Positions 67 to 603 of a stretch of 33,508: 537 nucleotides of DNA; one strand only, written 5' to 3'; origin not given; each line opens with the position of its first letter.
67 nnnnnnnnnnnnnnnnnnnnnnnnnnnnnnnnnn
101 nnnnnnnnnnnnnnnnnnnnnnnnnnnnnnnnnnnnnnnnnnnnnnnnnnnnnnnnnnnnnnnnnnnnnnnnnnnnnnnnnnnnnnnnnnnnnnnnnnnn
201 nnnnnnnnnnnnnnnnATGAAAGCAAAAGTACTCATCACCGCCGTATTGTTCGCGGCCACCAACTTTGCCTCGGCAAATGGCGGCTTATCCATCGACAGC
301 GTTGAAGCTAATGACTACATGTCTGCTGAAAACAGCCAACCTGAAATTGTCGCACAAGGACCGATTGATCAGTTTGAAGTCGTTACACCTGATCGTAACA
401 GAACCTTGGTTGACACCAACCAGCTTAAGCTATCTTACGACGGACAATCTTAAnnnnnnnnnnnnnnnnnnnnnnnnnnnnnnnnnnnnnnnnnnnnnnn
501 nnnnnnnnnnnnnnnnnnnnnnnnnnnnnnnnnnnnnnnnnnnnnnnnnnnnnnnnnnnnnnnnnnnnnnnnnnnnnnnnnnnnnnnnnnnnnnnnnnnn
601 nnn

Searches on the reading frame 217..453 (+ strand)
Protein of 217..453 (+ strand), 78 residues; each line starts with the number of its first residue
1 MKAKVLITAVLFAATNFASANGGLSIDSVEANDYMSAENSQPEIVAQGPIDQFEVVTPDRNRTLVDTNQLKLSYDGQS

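Call 23: search_protein_families(library=pfam, proteins=[window:217-450:+], max_evalue=0.01)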
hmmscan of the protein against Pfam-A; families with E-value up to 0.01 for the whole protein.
window:217-450:+ (78 aa): 0 families

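Call 42: find_encoding_contigs(protein=window:217-453:+, flank=6000, max_places=6)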
Protein window:217-453:+ (78 aa): 1 contig read that carries it; 1 place shown.
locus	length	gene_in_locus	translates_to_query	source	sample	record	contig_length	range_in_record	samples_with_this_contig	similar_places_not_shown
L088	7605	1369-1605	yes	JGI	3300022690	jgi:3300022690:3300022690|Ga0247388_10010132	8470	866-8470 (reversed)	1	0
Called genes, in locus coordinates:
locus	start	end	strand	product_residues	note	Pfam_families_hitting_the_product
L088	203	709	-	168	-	PF03745:DUF309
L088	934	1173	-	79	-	-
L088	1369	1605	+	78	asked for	-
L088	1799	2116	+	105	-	-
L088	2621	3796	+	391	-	PF06965:Na_H_antiport_1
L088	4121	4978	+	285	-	PF00497:SBP_bac_3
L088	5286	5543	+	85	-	-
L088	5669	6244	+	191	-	-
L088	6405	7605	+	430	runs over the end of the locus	-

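Call 44: search_protein_families(library=ncbifam, proteins=[window:217-450:+], max_evalue=0.01)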
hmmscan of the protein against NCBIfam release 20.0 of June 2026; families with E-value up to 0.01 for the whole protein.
window:217-450:+ (78 aa): 0 families
